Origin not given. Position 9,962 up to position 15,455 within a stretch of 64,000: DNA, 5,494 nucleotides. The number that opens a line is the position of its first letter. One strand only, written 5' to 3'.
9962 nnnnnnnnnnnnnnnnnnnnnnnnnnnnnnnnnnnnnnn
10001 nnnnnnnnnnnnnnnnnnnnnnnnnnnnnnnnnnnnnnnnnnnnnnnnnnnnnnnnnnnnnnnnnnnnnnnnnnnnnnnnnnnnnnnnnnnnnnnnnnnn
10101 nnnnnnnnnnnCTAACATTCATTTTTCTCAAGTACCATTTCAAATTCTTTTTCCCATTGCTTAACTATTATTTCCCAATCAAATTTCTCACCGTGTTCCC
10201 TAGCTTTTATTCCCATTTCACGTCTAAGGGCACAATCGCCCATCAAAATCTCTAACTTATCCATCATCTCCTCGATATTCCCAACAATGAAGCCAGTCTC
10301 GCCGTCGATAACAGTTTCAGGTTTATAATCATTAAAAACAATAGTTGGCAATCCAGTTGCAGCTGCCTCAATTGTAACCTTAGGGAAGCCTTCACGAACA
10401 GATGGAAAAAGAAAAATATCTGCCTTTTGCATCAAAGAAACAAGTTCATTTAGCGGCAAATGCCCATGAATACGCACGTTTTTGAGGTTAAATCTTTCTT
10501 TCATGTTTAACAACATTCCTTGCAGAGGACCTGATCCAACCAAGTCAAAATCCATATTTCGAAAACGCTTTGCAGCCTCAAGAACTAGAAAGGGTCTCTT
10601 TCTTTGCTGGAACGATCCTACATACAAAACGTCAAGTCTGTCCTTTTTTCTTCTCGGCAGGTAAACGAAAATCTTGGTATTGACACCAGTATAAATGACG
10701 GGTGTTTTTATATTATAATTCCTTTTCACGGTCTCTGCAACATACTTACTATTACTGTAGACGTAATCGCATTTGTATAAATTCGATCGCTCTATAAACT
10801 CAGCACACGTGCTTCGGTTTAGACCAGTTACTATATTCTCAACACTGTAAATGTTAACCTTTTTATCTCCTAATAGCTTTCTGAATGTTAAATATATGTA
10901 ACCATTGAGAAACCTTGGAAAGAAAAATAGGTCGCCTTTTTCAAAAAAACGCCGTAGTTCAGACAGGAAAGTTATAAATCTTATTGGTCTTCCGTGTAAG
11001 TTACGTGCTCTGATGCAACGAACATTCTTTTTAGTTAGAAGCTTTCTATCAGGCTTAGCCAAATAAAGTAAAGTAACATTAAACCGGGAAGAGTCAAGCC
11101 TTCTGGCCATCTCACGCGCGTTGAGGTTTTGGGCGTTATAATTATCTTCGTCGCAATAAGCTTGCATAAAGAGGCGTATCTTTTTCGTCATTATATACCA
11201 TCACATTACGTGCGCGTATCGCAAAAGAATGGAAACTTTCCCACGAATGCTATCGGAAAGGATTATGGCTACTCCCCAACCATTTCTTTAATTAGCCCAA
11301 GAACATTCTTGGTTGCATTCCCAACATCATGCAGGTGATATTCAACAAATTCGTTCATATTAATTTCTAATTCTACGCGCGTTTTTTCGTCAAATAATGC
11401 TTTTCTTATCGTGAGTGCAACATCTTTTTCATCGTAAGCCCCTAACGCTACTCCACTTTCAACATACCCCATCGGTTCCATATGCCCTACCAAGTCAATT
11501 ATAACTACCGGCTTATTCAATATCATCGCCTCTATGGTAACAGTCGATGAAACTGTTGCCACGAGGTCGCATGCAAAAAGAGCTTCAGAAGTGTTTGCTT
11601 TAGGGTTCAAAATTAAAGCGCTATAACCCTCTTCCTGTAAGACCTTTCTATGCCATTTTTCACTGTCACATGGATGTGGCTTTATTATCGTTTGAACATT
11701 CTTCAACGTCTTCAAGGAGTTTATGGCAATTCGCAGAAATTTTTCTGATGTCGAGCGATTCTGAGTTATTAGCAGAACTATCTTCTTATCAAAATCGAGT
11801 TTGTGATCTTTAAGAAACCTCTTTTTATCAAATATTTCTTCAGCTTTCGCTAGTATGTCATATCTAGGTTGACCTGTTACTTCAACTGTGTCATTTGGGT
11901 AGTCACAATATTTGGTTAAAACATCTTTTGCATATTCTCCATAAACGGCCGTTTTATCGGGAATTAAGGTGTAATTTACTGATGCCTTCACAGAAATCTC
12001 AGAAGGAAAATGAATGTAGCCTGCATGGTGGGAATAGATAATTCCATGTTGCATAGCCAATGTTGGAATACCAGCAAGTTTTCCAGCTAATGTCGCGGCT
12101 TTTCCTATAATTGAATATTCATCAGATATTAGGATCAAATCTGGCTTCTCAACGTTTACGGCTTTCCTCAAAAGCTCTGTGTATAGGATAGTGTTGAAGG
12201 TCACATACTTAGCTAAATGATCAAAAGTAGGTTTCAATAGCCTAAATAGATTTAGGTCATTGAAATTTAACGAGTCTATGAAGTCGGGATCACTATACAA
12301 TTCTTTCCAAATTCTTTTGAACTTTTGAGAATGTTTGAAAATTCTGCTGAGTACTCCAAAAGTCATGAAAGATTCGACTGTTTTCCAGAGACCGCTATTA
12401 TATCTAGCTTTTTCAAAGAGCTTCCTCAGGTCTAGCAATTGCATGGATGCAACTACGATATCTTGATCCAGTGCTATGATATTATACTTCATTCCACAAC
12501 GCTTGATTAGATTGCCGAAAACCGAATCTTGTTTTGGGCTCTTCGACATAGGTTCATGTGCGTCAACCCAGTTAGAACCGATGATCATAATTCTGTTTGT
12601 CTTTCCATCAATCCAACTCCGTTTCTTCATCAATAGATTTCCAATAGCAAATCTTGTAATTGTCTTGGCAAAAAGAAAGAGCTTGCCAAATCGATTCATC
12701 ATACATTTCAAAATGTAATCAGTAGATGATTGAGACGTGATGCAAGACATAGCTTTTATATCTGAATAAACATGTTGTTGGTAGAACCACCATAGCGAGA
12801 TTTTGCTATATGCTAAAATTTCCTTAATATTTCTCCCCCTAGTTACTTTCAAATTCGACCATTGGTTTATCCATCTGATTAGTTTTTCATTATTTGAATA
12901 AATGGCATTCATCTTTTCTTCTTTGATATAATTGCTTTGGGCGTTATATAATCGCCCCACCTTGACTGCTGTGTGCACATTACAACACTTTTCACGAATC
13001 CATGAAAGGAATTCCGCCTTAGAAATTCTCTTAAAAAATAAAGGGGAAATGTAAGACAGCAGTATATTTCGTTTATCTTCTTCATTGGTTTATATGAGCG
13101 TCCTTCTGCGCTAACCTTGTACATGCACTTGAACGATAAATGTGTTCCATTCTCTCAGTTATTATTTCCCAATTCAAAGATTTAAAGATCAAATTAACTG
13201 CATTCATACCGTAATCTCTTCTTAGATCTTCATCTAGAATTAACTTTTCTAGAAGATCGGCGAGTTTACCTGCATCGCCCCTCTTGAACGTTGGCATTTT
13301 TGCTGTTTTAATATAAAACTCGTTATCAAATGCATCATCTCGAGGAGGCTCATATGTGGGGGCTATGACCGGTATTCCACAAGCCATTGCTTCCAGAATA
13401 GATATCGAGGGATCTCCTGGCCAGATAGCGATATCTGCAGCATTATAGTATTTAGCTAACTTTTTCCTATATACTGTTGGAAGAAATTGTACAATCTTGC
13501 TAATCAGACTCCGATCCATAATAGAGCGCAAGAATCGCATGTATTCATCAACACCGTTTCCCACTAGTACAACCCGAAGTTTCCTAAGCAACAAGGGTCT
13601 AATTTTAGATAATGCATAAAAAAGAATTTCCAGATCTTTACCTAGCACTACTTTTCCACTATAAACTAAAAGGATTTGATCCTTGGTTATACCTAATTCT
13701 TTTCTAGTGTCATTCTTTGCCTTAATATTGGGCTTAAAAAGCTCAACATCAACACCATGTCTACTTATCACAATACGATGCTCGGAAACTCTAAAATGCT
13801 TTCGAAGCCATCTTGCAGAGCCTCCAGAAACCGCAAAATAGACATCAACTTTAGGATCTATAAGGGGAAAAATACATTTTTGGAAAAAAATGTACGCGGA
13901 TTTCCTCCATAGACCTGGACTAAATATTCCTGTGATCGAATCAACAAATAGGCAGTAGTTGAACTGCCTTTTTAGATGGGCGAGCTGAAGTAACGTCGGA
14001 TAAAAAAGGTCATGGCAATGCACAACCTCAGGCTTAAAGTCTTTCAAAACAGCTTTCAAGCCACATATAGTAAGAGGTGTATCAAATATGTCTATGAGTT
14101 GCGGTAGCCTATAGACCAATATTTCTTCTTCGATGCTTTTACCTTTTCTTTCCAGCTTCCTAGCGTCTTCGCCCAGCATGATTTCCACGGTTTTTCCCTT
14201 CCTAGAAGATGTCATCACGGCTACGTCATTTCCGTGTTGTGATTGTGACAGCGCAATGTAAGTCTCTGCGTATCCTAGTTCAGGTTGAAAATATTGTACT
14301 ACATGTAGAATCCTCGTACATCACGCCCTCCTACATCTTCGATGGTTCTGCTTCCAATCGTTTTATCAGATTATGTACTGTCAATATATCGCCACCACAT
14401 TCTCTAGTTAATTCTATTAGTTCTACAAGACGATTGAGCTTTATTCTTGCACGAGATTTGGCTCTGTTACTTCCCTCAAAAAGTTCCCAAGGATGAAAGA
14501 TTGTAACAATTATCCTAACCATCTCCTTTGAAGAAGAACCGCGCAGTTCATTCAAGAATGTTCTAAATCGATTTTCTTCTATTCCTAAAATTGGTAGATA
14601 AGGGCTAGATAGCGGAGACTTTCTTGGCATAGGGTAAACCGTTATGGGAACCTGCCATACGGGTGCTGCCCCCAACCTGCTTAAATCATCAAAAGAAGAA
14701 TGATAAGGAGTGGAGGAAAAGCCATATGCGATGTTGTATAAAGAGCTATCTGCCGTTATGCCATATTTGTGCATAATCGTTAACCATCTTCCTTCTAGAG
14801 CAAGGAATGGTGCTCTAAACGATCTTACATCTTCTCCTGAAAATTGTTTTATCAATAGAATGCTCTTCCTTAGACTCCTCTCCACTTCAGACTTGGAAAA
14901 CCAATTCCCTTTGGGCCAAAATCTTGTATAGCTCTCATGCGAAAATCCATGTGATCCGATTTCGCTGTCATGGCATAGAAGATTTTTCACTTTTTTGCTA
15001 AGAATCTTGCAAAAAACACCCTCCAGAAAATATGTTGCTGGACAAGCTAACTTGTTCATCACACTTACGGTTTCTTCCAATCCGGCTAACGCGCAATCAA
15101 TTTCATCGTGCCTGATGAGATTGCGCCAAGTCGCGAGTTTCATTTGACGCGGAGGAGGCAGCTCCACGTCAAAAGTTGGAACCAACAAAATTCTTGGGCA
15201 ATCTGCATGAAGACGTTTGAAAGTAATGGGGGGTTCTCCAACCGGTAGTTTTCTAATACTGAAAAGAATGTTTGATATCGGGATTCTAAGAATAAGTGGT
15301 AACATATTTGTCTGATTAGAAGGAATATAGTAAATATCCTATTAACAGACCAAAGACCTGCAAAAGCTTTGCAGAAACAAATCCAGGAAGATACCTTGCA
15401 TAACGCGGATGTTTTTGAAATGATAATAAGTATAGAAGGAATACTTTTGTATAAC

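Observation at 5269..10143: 1624-aa giant: STT3/GT-C-like membrane core without WWDYG, fused to a sequon-rich ectodomain of about 870 aa and a C-terminal anchor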

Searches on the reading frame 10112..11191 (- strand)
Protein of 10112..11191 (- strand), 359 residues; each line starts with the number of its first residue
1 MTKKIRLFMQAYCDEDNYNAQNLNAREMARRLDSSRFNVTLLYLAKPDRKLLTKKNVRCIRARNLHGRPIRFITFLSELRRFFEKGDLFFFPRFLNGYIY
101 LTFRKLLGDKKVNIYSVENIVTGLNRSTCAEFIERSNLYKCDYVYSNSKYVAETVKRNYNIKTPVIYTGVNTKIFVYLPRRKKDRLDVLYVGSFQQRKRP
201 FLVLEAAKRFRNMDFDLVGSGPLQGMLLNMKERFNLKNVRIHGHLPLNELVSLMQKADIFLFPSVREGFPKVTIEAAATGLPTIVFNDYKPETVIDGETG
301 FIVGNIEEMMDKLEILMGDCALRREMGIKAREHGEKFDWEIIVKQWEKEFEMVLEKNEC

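Call 10: search_protein_families(library=pfam, proteins=[window:10112-11191:-], max_evalue=0.001)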
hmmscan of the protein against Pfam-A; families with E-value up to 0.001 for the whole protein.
window:10112-11191:- (359 aa): 5 families
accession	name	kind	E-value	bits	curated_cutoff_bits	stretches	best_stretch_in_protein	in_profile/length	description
PF00534.26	Glycos_transf_1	-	2e-26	93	26.4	1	181-332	11-171/172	Glycosyl transferases group 1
PF13692.12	Glyco_trans_1_4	-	2.4e-26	93.1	27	1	187-319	3-142/142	Glycosyl transferases group 1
PF13524.12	Glyco_trans_1_2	-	9.3e-08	32.6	25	1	203-333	5-128/144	Glycosyl transferase-like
PF13439.12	Glyco_transf_4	-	5.2e-07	30.3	28.5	1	26-173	9-169/170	Glycosyltransferase Family 4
PF20706.3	GT4-conflict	-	8.6e-06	25.4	26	1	249-285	274-310/385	Family 4 Glycosyltransferase in conflict systems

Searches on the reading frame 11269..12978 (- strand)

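Call 10: search_protein_families(library=pfam, proteins=[window:11269-12978:-], max_evalue=0.001)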
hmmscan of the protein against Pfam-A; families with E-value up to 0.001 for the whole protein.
window:11269-12978:- (569 aa): 3 families
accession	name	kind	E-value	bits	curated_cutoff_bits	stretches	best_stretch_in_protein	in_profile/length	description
PF04464.20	Glyphos_transf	-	6.1e-08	32.5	22.1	1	341-493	136-291/367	CDP-Glycerol:Poly(glycerophosphate) glycerophosphotransferase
PF02350.25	Epimerase_2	-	2.8e-07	30.2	30.6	1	344-494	127-284/347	UDP-N-acetylglucosamine 2-epimerase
PF02684.21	LpxB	-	3.3e-07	30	22.6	1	380-494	166-286/374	Lipid-A-disaccharide synthetase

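Call 96: search_protein_families(library=ncbifam, proteins=[window:11269-12978:-], max_evalue=0.001)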
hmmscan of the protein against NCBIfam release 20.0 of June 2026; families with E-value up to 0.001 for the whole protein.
window:11269-12978:- (569 aa): 4 families
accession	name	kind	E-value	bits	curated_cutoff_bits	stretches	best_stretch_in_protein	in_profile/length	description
NF046086.1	BFO_1060_trans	domain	2.5e-16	59.8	200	2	408-496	201-291/365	BFO_1060 family glycosyltransferase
TIGR04396.2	surf_polysacc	subfamily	5e-15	55.6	125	1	390-565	185-361/427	surface carbohydrate biosynthesis protein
TIGR04326.1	O_ant_LIC13510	subfamily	1.1e-11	43.8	250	1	177-494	232-544/602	TIGR04326 family surface carbohydrate biosynthesis protein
NF010134.0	PRK13608.1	equivalog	4.1e-05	22.8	557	1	361-496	168-301/391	diglucosyl diacylglycerol synthase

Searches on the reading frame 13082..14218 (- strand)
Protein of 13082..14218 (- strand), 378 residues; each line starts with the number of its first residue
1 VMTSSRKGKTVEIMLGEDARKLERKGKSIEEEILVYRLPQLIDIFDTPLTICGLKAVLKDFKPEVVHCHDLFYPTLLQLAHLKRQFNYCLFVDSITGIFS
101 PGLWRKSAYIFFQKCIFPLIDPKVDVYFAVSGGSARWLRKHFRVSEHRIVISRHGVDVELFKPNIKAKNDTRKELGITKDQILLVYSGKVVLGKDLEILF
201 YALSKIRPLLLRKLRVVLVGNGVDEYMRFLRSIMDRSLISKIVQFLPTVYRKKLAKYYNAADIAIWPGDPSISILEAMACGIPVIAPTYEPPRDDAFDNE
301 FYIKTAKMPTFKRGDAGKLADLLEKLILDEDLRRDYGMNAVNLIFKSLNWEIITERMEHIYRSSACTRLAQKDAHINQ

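Call 10: search_protein_families(library=pfam, proteins=[window:13082-14218:-], max_evalue=0.001)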
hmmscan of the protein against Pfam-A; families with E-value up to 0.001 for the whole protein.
window:13082-14218:- (378 aa): 6 families
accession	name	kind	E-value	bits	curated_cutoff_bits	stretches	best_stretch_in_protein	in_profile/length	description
PF00534.26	Glycos_transf_1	-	1.2e-18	67.7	26.4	1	169-340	3-169/172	Glycosyl transferases group 1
PF13692.12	Glyco_trans_1_4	-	2.4e-13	51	27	1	184-294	4-113/142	Glycosyl transferases group 1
PF13439.12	Glyco_transf_4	-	3.2e-10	40.7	28.5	1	40-159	50-169/170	Glycosyltransferase Family 4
PF13524.12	Glyco_trans_1_2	-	1.7e-06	28.5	25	1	212-351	13-136/144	Glycosyl transferase-like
PF13579.12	Glyco_trans_4_4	-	0.00015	22.6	29.7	1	43-150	52-153/158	Glycosyl transferase 4-like domain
PF13477.12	Glyco_trans_4_2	-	0.00024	21.7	23.4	0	25-85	37-99/139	Glycosyl transferase 4-like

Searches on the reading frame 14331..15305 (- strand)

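Call 10: search_protein_families(library=pfam, proteins=[window:14331-15305:-], max_evalue=0.001)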
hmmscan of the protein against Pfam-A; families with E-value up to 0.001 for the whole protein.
window:14331-15305:- (324 aa): 1 family
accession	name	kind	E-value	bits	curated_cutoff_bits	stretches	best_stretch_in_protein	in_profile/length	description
PF01522.26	Polysacc_deac_1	-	1.2e-10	41.8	23.1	1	77-184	22-122/124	Polysaccharide deacetylase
